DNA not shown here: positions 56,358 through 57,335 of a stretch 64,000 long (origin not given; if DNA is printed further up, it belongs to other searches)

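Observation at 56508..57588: Panacea-domain (SocA-like) XRE antitoxin with an overlapping uncharacterised 137-aa partner: candidate toxin-antitoxin pair with a new toxin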

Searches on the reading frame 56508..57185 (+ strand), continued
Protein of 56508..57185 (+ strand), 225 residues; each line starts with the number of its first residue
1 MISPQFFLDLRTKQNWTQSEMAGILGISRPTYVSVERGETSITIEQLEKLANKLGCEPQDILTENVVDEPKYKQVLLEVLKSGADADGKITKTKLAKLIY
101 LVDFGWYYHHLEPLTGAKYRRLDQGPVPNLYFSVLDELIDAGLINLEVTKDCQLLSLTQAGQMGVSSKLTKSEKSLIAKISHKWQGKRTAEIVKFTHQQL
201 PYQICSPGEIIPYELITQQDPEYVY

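Call 43: find_homologous_proteins(query=window:56508-57182:+, max_evalue=0.001)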
Query window:56508-57182:+ (225 aa): 295 proteins with E <= 0.001 among 509 candidates; the best 120 are listed.
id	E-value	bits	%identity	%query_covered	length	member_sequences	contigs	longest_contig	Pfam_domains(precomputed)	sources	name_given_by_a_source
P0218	9.4e-146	501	100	100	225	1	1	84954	PF13744.13,PF12844.14,PF13274.12,PF01381.29,PF13560.13,PF13443.13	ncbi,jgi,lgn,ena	ncbi:MAG: helix-turn-helix domain-containing protein [Candidatus Shapirobacteria bacterium]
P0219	4.6e-102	358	69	98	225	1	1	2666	PF13744.13,PF12844.14,PF13274.12,PF01381.29,PF13560.13,PF13443.13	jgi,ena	-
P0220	9.4e-102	357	67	100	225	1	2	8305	PF13744.13,PF12844.14,PF13274.12,PF01381.29,PF13560.13,PF13443.13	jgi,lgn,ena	-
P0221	1.4e-101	357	67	98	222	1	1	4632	PF12844.14,PF13274.12,PF01381.29,PF13443.13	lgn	-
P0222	4.7e-101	355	67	100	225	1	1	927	PF13744.13,PF12844.14,PF13274.12,PF01381.29,PF13443.13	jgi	-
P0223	8.3e-101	354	68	100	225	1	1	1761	PF12844.14,PF13274.12,PF01381.29,PF13443.13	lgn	-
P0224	1.9e-99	350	68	100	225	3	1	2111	PF13744.13,PF12844.14,PF13274.12,PF01381.29,PF13560.13,PF13443.13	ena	-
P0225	6.6e-99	348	67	98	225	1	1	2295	PF13744.13,PF12844.14,PF13274.12,PF01381.29,PF13560.13,PF13443.13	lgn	-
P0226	9.8e-99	347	66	100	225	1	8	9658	PF13744.13,PF12844.14,PF13274.12,PF01381.29,PF13560.13,PF13443.13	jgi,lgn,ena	-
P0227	3.9e-98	345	66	98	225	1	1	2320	PF13744.13,PF12844.14,PF13274.12,PF01381.29,PF13443.13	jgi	jgi:DNA-binding XRE family transcriptional regulator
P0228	1.2e-97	344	67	98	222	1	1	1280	PF12844.14,PF13274.12,PF01381.29,PF13560.13,PF13443.13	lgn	-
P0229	1.3e-97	344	66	100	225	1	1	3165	PF13744.13,PF12844.14,PF13274.12,PF01381.29,PF13560.13,PF13443.13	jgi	-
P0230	3.0e-97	343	67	98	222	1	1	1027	PF12844.14,PF13274.12,PF01381.29,PF13560.13,PF13443.13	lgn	-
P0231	7.1e-97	341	67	98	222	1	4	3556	PF13744.13,PF12844.14,PF13274.12,PF01381.29,PF13443.13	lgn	-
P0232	1.6e-96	340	66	98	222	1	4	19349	PF13744.13,PF12844.14,PF13274.12,PF01381.29,PF13560.13,PF13443.13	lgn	-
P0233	2.5e-96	340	66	98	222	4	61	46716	PF13744.13,PF12844.14,PF13274.12,PF01381.29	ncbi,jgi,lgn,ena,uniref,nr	ncbi:hypothetical protein CO009_01890 [Candidatus Shapirobacteria bacterium CG_4_8_14_3_um_filter_35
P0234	4.0e-96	339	65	98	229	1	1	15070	PF13744.13,PF12844.14,PF13274.12,PF01381.29,PF13560.13,PF13443.13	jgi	jgi:transcriptional regulator with XRE-family HTH domain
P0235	8.4e-96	338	63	100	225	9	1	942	PF13744.13,PF12844.14,PF13274.12,PF01381.29,PF13560.13,PF13443.13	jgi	jgi:transcriptional regulator with XRE-family HTH domain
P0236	9.8e-96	338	64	100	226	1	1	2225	PF12844.14,PF13274.12,PF01381.29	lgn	-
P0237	1.1e-95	337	65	98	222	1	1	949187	PF13274.12,PF01381.29,PF13443.13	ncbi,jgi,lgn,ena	ncbi:MAG: helix-turn-helix domain-containing protein [Candidatus Shapirobacteria bacterium]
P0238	1.3e-95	337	64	100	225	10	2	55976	PF13744.13,PF12844.14,PF13274.12,PF01381.29,PF13443.13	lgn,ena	-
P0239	1.4e-95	337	63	100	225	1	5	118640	PF12844.14,PF13274.12,PF01381.29,PF13560.13,PF13443.13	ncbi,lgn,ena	-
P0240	1.8e-95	337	65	98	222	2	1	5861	PF12844.14,PF13274.12,PF01381.29,PF13443.13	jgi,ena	-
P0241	5.6e-95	335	65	98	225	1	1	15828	PF13744.13,PF12844.14,PF13274.12,PF01381.29,PF13560.13,PF13443.13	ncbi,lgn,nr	ncbi:MAG: DUF4065 domain-containing protein [Candidatus Shapirobacteria bacterium]|nr:DUF4065 domain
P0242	1.2e-94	334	61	100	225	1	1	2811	PF13744.13,PF12844.14,PF13274.12,PF01381.29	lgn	-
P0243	1.2e-94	334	61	100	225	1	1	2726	PF12844.14,PF13274.12,PF01381.29,PF13560.13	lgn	-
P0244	3.3e-94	333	64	100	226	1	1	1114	PF12844.14,PF13274.12,PF01381.29,PF13443.13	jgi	jgi:transcriptional regulator with XRE-family HTH domain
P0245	5.3e-94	332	65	96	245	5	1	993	PF12844.14,PF13274.12,PF01381.29,PF13560.13,PF13443.13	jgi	-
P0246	1.5e-93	330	62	98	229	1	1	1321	PF12844.14,PF13274.12,PF01381.29,PF13560.13,PF13443.13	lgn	-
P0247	1.7e-93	330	68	89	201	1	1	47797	PF13274.12,PF01381.29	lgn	-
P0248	2.0e-93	330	63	100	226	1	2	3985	PF12844.14,PF13274.12,PF01381.29,PF13560.13,PF13443.13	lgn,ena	-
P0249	2.1e-93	330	68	91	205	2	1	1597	PF13274.12,PF01381.29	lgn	-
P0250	2.5e-93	330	65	94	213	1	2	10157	PF13274.12,PF01381.29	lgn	-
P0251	2.8e-93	330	62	100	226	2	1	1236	PF12844.14,PF13274.12,PF01381.29,PF13560.13,PF13443.13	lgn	-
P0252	4.6e-93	329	62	100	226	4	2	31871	PF13744.13,PF12844.14,PF13274.12,PF01381.29,PF13560.13,PF13443.13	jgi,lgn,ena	-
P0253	4.6e-93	329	64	100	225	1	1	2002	PF12844.14,PF13274.12,PF01381.29,PF13560.13,PF13443.13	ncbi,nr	ncbi:MAG: helix-turn-helix domain-containing protein [Candidatus Komeilibacteria bacterium]|nr:helix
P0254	5.8e-93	329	64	100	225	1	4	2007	PF12844.14,PF13274.12,PF01381.29,PF13560.13,PF13443.13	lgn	-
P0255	6.4e-93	328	64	98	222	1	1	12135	PF12844.14,PF13274.12,PF01381.29,PF13560.13,PF13443.13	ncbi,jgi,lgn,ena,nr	ncbi:helix-turn-helix domain-containing protein [Patescibacteria group bacterium]|nr:helix-turn-heli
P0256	7.8e-93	328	64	100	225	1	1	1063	PF12844.14,PF13274.12,PF01381.29,PF13560.13,PF13443.13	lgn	-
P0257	1.1e-92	328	62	100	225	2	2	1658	PF12844.14,PF13274.12,PF01381.29,PF13443.13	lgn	-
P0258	1.5e-92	327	64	100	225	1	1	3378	PF12844.14,PF13274.12,PF01381.29,PF13443.13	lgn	-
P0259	1.8e-92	327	64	98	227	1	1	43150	PF12844.14,PF13274.12,PF01381.29,PF13560.13,PF13443.13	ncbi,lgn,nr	ncbi:DUF4065 domain-containing protein [Candidatus Shapirobacteria bacterium]|nr:DUF4065 domain-cont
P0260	2.0e-92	327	63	98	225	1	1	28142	PF13744.13,PF12844.14,PF13274.12,PF01381.29,PF13560.13,PF13443.13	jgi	-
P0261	5.3e-92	325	63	100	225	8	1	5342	PF13744.13,PF12844.14,PF13274.12,PF01381.29,PF13443.13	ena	-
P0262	5.7e-92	325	64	100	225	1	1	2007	PF12844.14,PF13274.12,PF01381.29,PF13443.13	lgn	-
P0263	2.0e-91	324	64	100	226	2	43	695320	PF12844.14,PF13274.12,PF01381.29,PF13560.13,PF13443.13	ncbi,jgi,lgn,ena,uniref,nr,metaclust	ncbi:hypothetical protein A2574_02405 [Candidatus Shapirobacteria bacterium RIFOXYD1_FULL_38_32]|uni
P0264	2.9e-91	323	60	100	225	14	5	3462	PF12844.14,PF13274.12,PF01381.29,PF13443.13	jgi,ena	-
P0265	1.1e-90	321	61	100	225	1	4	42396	PF12844.14,PF13274.12,PF01381.29,PF13560.13,PF13443.13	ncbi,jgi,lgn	jgi:DNA-binding XRE family transcriptional regulator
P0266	1.8e-90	320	61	100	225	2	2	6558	PF13744.13,PF12844.14,PF13274.12,PF01381.29,PF13560.13,PF13443.13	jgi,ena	-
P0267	1.8e-90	320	61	100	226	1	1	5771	PF13744.13,PF12844.14,PF13274.12,PF01381.29,PF13443.13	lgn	-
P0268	2.6e-90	320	62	100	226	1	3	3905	PF13744.13,PF12844.14,PF13274.12,PF01381.29,PF13560.13,PF13443.13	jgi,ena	jgi:DNA-binding XRE family transcriptional regulator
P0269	4.6e-90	319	60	100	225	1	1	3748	PF12844.14,PF13274.12,PF01381.29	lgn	-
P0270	6.5e-90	319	60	98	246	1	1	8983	PF12844.14,PF13274.12,PF01381.29,PF13443.13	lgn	-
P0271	2.0e-89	317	60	100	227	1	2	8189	PF12844.14,PF13274.12,PF01381.29,PF13443.13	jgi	jgi:DNA-binding XRE family transcriptional regulator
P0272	4.6e-89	316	62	98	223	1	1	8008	PF12844.14,PF13274.12,PF01381.29,PF13443.13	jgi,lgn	-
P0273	5.2e-89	316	61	100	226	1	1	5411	PF12844.14,PF13274.12,PF01381.29,PF13443.13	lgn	-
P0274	2.1e-88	314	59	100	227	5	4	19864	PF12844.14,PF13274.12,PF01381.29,PF13560.13,PF13443.13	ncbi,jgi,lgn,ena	-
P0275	1.9e-86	307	61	100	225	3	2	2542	PF13744.13,PF12844.14,PF13274.12,PF01381.29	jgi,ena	-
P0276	9.6e-86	305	59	100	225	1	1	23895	PF13744.13,PF12844.14,PF13274.12,PF01381.29,PF13443.13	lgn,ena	-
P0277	5.7e-85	302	59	100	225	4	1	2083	PF13744.13,PF12844.14,PF13274.12,PF01381.29,PF13443.13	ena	-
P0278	6.0e-85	302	58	100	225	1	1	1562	PF12844.14,PF13274.12,PF01381.29,PF13443.13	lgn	-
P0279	6.2e-85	302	58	100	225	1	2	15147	PF12844.14,PF13274.12,PF01381.29,PF13443.13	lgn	-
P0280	5.5e-84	299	63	91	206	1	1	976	PF13274.12,PF01381.29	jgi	jgi:DNA-binding XRE family transcriptional regulator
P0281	3.1e-82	293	59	100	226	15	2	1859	PF12844.14,PF13274.12,PF01381.29,PF13560.13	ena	-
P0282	4.1e-81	290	60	91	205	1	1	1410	PF13274.12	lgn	-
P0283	6.2e-74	266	52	100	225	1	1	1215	PF12844.14,PF13274.12,PF01381.29,PF13560.13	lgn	-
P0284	8.7e-69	250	67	73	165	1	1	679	PF13274.12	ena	-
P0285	2.3e-64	235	49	98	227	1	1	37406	PF12844.14,PF13274.12,PF01381.29,PF13560.13,PF13443.13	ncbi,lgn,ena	-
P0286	4.6e-64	234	50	96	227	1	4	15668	PF12844.14,PF13274.12,PF01381.29,PF13560.13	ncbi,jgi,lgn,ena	-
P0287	1.0e-63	233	50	98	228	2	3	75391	PF12844.14,PF13274.12,PF01381.29,PF24250.2,PF13560.13,PF13443.13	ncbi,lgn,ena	-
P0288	6.8e-63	230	48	98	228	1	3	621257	PF12844.14,PF13274.12,PF01381.29,PF13560.13,PF13443.13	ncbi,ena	-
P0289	7.8e-63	230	48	99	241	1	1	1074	PF12844.14,PF13274.12,PF01381.29,PF13560.13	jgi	jgi:transcriptional regulator with XRE-family HTH domain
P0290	4.9e-62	227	51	96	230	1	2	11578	PF12844.14,PF13274.12,PF01381.29,PF13560.13,PF13443.13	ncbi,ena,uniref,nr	ncbi:hypothetical protein A2872_04655 [Candidatus Gottesmanbacteria bacterium RIFCSPHIGHO2_01_FULL_4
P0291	7.9e-62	227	50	96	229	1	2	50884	PF12844.14,PF13274.12,PF01381.29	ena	-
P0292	9.2e-62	227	49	96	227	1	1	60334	PF12844.14,PF13274.12,PF01381.29,PF13560.13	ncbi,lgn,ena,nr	ncbi:DUF4065 domain-containing protein [Patescibacteria group bacterium]|nr:DUF4065 domain-containin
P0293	1.6e-61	226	47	98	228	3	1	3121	PF12844.14,PF13274.12,PF01381.29,PF13560.13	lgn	-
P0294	1.8e-61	226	47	98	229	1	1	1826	PF12844.14,PF13274.12,PF01381.29,PF13560.13,PF13443.13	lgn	-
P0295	2.3e-61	225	49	98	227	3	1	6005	PF12844.14,PF13274.12,PF01381.29,PF13560.13,PF13443.13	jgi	jgi:transcriptional regulator with XRE-family HTH domain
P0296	3.4e-61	225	50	96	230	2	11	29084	PF12844.14,PF13274.12,PF01381.29,PF13560.13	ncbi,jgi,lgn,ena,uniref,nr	ncbi:MAG: Helix-turn-helix domain protein [Berkelbacteria bacterium GW2011_GWA2_46_7]|uniref:Helix-t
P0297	4.5e-61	224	46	98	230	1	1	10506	PF12844.14,PF13274.12,PF01381.29,PF13560.13,PF13443.13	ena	-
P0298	5.0e-61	224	46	98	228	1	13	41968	PF12844.14,PF13274.12,PF01381.29,PF13560.13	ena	-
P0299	5.8e-61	224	50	96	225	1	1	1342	PF12844.14,PF13274.12,PF01381.29,PF13560.13,PF13443.13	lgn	-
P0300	6.9e-61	224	50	96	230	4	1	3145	PF12844.14,PF13274.12,PF01381.29,PF13560.13,PF13443.13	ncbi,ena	-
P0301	1.3e-60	223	48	98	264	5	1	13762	PF12844.14,PF13274.12,PF01381.29,PF13560.13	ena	-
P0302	1.7e-60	222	47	96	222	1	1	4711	PF12844.14,PF13274.12,PF01381.29,PF13560.13,PF13443.13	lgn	-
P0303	2.3e-60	222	48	98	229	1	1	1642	PF12844.14,PF13274.12,PF01381.29,PF13560.13,PF13443.13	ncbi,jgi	-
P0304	2.7e-60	222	48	98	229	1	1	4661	PF12844.14,PF13274.12,PF01381.29,PF13560.13,PF13443.13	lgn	-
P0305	3.1e-60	222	49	98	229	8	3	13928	PF12844.14,PF13274.12,PF01381.29,PF13560.13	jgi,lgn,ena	-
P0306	3.1e-60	222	50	96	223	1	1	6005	PF12844.14,PF13274.12,PF01381.29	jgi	-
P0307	3.2e-60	222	46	98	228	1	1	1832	PF12844.14,PF13274.12,PF01381.29,PF13560.13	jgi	-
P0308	3.9e-60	221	46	96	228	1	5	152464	PF12844.14,PF13274.12,PF01381.29,PF13560.13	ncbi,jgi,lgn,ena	ncbi:MAG: helix-turn-helix domain-containing protein [Verrucomicrobiota bacterium]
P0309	4.4e-60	221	49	98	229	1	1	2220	PF12844.14,PF13274.12,PF01381.29,PF13560.13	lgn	-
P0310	4.8e-60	221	48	98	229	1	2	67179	PF12844.14,PF13274.12,PF01381.29,PF13560.13,PF13443.13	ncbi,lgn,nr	ncbi:helix-turn-helix domain-containing protein [Patescibacteria group bacterium]|nr:helix-turn-heli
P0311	5.2e-60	221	47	99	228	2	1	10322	PF12844.14,PF13274.12,PF01381.29,PF13560.13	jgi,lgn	jgi:DNA-binding XRE family transcriptional regulator/uncharacterized phage-associated protein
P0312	7.4e-60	220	49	98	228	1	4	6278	PF12844.14,PF13274.12,PF01381.29,PF13560.13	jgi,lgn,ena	jgi:DNA-binding XRE family transcriptional regulator/uncharacterized phage-associated protein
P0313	9.3e-60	220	50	96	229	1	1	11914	PF12844.14,PF13274.12,PF01381.29,PF24250.2,PF13560.13,PF13443.13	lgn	-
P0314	1.4e-59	219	47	98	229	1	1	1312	PF12844.14,PF13274.12,PF01381.29,PF13560.13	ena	-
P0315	1.6e-59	219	47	96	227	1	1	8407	PF12844.14,PF13274.12,PF01381.29,PF13560.13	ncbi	-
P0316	1.7e-59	219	49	96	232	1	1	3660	PF12844.14,PF13274.12,PF01381.29,PF13560.13,PF13443.13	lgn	-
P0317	2.0e-59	219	47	98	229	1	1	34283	PF12844.14,PF13274.12,PF01381.29,PF13560.13,PF13443.13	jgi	jgi:transcriptional regulator with XRE-family HTH domain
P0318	2.2e-59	219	48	98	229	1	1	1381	PF12844.14,PF13274.12,PF01381.29,PF13560.13,PF13443.13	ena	-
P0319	2.2e-59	219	48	98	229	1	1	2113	PF12844.14,PF13274.12,PF01381.29,PF13560.13,PF13443.13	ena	-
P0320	2.3e-59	219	49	98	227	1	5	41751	PF12844.14,PF13274.12,PF01381.29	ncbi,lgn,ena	ncbi:MAG: type II toxin-antitoxin system antitoxin SocA domain-containing protein [Patescibacteria g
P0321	2.3e-59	219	48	98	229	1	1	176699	PF12844.14,PF13274.12,PF01381.29,PF13560.13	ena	-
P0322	4.7e-59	218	48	98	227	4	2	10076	PF12844.14,PF13274.12,PF01381.29,PF13560.13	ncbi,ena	-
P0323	4.8e-59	218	50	93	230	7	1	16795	PF12844.14,PF13274.12,PF01381.29,PF13560.13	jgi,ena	-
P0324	5.4e-59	218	50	96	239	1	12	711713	PF13274.12,PF01381.29,PF13560.13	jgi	jgi:DNA-binding XRE family transcriptional regulator/uncharacterized phage-associated protein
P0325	5.7e-59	217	48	98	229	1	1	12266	PF12844.14,PF13274.12,PF01381.29,PF13560.13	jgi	jgi:transcriptional regulator with XRE-family HTH domain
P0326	5.9e-59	217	46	96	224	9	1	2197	PF12844.14,PF13274.12,PF01381.29,PF13560.13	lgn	-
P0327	6.3e-59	217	48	96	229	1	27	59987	PF12844.14,PF13274.12,PF01381.29,PF13560.13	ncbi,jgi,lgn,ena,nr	ncbi:DUF4065 domain-containing protein [Candidatus Parcubacteria bacterium]|nr:DUF4065 domain-contai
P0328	6.5e-59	217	49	96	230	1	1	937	PF12844.14,PF13274.12,PF01381.29,PF13560.13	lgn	-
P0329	8.6e-59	217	45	96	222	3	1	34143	PF12844.14,PF13274.12,PF01381.29,PF13560.13,PF13443.13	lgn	-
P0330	9.8e-59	217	49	95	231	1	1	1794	PF12844.14,PF13274.12,PF01381.29,PF13560.13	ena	-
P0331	1.1e-58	217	46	98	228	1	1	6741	PF12844.14,PF13274.12,PF01381.29,PF13560.13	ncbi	-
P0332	1.2e-58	216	47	98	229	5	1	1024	PF12844.14,PF13274.12,PF01381.29,PF13560.13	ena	-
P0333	1.8e-58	216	46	98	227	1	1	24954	PF12844.14,PF13274.12,PF01381.29,PF13560.13,PF13443.13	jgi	jgi:transcriptional regulator with XRE-family HTH domain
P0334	1.8e-58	216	48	96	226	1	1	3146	PF12844.14,PF13274.12,PF01381.29,PF13560.13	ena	-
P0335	2.3e-58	215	47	96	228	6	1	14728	PF12844.14,PF13274.12,PF01381.29,PF13560.13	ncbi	-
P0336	2.3e-58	215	47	96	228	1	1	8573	PF12844.14,PF13274.12,PF01381.29,PF13560.13,PF13443.13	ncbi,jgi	ncbi:MAG: hypothetical protein RL536_97 [Candidatus Parcubacteria bacterium]|jgi:transcriptional reg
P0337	2.6e-58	215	48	96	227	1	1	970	PF12844.14,PF13274.12,PF01381.29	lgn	-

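Call 44: find_encoding_contigs(protein=P0288, flank=2500, max_places=1)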
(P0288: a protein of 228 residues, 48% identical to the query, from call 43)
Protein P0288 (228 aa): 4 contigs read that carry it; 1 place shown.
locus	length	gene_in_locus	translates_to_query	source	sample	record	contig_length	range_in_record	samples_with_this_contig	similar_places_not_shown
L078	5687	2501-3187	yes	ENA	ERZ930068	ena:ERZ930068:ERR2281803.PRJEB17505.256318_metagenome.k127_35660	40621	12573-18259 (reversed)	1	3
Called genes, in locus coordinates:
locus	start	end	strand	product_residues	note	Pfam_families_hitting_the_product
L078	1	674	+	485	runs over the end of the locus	PF00772:DnaB, PF13481:AAA_25, PF03796:DnaB_C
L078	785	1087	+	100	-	PF02575:YbaB_DNA_bd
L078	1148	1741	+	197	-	PF21176:RecR_HhH, PF01751:Toprim, PF13662:Toprim_4, PF21175:RecR_C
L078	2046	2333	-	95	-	-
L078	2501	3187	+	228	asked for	PF12844:HTH_19, PF13560:HTH_31, PF01381:HTH_3, PF13443:HTH_26 (weak), PF13274:SocA_Panacea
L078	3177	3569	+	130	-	-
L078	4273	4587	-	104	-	PF00829:Ribosomal_L21p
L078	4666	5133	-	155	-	PF02643:DUF192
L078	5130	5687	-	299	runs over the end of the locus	PF00892:EamA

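Call 45: find_encoding_contigs(protein=P0308, flank=2500, max_places=1)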
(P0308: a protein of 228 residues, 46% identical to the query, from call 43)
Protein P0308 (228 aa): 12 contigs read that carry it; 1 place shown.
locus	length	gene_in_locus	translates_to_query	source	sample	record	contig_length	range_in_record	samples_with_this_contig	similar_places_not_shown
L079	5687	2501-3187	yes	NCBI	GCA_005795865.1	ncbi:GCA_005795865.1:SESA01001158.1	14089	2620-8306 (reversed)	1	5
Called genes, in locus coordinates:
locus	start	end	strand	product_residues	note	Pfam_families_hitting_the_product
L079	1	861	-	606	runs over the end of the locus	-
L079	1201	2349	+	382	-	PF13102:Phage_int_SAM_5 (weak), PF00589:Phage_integrase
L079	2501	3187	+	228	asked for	PF12844:HTH_19, PF13560:HTH_31, PF01381:HTH_3, PF13274:SocA_Panacea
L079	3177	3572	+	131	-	-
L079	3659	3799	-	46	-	-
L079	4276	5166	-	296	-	PF08401:ArdcN, PF18818:MPTase-PolyVal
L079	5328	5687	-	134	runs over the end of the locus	-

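Call 46: find_encoding_contigs(protein=P0296, flank=2500, max_places=1)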
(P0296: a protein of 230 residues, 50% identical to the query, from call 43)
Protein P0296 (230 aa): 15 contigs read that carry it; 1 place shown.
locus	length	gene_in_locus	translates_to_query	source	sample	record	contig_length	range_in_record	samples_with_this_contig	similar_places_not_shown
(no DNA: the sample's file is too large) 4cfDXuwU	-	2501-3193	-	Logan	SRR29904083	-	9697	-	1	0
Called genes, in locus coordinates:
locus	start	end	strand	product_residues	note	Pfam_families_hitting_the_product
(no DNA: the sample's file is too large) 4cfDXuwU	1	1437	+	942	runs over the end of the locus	PF04313:HSDR_N, PF04851:ResIII, PF00270:DEAD, PF18766:SWI2_SNF2, PF22679:T1R_D3-like, PF12008:EcoR124_C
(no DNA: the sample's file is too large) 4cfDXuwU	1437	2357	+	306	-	-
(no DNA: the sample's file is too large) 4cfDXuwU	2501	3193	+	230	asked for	PF01381:HTH_3, PF12844:HTH_19 (weak), PF13560:HTH_31, PF13274:SocA_Panacea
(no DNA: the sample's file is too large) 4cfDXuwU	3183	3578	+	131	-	-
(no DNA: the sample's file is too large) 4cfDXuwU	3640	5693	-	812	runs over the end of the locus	?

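Call 47: find_encoding_contigs(protein=P0324, flank=2500, max_places=1)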
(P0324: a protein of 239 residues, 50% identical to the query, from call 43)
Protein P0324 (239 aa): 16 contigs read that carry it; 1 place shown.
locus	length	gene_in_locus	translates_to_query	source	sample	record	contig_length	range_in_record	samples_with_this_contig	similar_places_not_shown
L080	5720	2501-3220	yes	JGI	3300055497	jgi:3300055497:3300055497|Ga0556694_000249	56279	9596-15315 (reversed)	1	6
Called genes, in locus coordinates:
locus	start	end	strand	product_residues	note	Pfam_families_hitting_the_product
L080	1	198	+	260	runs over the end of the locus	-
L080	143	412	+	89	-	-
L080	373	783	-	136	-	PF20137:BubE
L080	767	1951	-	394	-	PF20590:DUF6791, PF00899:ThiF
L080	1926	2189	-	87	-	PF14452:Multi_ubiq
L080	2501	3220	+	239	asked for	PF01381:HTH_3, PF13560:HTH_31, PF13274:SocA_Panacea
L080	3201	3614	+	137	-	-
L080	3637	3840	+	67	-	PF13404:HTH_AsnC-type (faint), PF13412:HTH_24 (faint), PF13560:HTH_31, PF12844:HTH_19 (weak), PF13443:HTH_26, PF01381:HTH_3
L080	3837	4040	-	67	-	-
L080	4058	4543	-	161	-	PF13091:PLDc_2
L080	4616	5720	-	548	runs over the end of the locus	PF00239:Resolvase, PF07508:Recombinase (weak), PF13408:Zn_ribbon_recom (weak)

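Call 65: predict_structure(alignment_id=A3)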
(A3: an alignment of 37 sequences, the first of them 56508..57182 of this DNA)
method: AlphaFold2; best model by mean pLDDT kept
length: 225 residues; sequences in the alignment: 37
mean_pLDDT: 91.4   pTM: 0.83
mean pLDDT of the five models: 91.4, 91.0, 89.9, 88.6, 88.1
residues with pLDDT >= 90: 167; 70-90: 57; 50-70: 1; < 50: 0
segments of 3 or more residues with pLDDT < 50: none
pLDDT, mean of each block of 10 residues (from residue 1): 82 91 95 92 92 84 83 95 93 95 95 91 90 94 94 94 86 96 94 94 92 91 84
secondary structure, 60 per line:
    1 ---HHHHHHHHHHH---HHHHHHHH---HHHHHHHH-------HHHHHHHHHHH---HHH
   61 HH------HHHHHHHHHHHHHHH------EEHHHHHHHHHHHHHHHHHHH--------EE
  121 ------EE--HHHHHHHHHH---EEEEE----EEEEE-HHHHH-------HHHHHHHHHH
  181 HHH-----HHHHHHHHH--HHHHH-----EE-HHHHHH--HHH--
elements in order: H4-14 H18-25 H29-36 H44-54 H58-62 H69-83 H92-110 H131-140 E144-148 E153-157 H159-163 H171-183 H189-197 H200-204 H213-218
